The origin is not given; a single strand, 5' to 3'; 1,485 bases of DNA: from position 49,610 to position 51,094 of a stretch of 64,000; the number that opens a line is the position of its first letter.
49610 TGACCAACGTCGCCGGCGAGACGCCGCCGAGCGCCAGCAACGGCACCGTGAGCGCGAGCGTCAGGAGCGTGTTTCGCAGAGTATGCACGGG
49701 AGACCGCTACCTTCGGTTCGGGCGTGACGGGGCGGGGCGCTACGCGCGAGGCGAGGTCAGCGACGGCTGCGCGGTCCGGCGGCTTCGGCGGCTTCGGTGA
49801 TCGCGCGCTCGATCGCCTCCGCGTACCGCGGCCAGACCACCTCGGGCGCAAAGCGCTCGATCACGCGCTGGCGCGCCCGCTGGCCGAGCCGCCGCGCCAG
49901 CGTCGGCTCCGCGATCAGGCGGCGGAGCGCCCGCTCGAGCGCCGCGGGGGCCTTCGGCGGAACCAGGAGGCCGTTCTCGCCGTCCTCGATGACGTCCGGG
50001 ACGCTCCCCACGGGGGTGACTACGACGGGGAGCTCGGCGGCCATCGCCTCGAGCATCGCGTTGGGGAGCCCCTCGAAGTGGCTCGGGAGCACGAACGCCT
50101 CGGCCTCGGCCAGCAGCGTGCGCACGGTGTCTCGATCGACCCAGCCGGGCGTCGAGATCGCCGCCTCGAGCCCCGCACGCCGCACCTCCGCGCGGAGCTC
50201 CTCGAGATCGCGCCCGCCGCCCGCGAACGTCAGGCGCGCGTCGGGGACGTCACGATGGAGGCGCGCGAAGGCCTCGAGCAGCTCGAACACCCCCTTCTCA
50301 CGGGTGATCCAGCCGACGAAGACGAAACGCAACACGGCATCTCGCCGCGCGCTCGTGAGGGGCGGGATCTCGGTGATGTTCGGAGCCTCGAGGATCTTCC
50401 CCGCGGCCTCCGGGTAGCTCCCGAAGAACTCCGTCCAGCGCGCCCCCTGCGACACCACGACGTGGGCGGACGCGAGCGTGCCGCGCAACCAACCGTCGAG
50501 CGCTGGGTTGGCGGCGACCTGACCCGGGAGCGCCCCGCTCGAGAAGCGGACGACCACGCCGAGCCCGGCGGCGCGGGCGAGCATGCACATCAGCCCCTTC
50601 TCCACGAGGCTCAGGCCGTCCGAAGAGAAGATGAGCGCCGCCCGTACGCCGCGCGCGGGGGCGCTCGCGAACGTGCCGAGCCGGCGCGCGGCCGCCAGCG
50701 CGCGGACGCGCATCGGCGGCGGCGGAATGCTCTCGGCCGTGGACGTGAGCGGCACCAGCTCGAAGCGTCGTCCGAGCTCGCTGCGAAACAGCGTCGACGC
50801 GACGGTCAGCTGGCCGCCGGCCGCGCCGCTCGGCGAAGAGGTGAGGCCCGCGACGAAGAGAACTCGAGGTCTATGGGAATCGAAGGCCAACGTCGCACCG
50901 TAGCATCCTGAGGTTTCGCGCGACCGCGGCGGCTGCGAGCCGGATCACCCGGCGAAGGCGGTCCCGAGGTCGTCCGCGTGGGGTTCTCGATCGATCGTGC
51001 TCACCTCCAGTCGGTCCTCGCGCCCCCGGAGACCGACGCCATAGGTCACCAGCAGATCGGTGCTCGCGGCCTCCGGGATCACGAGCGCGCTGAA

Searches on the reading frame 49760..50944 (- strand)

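Call 59: search_protein_families(library=pfam, proteins=[window:49760-50944:-], max_evalue=0.0001)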
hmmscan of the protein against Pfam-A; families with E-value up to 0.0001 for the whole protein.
window:49760-50944:- (395 aa): 4 families
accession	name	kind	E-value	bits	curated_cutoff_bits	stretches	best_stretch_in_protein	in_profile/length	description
PF00534.26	Glycos_transf_1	-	6.4e-40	136.9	26.4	1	207-360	18-172/172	Glycosyl transferases group 1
PF13692.12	Glyco_trans_1_4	-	1e-36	126.7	27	1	206-345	3-141/142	Glycosyl transferases group 1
PF13524.12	Glyco_trans_1_2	-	3.8e-09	37.1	25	1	231-365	10-133/144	Glycosyl transferase-like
PF20706.3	GT4-conflict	-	8.7e-06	25.4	26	1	158-310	145-311/385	Family 4 Glycosyltransferase in conflict systems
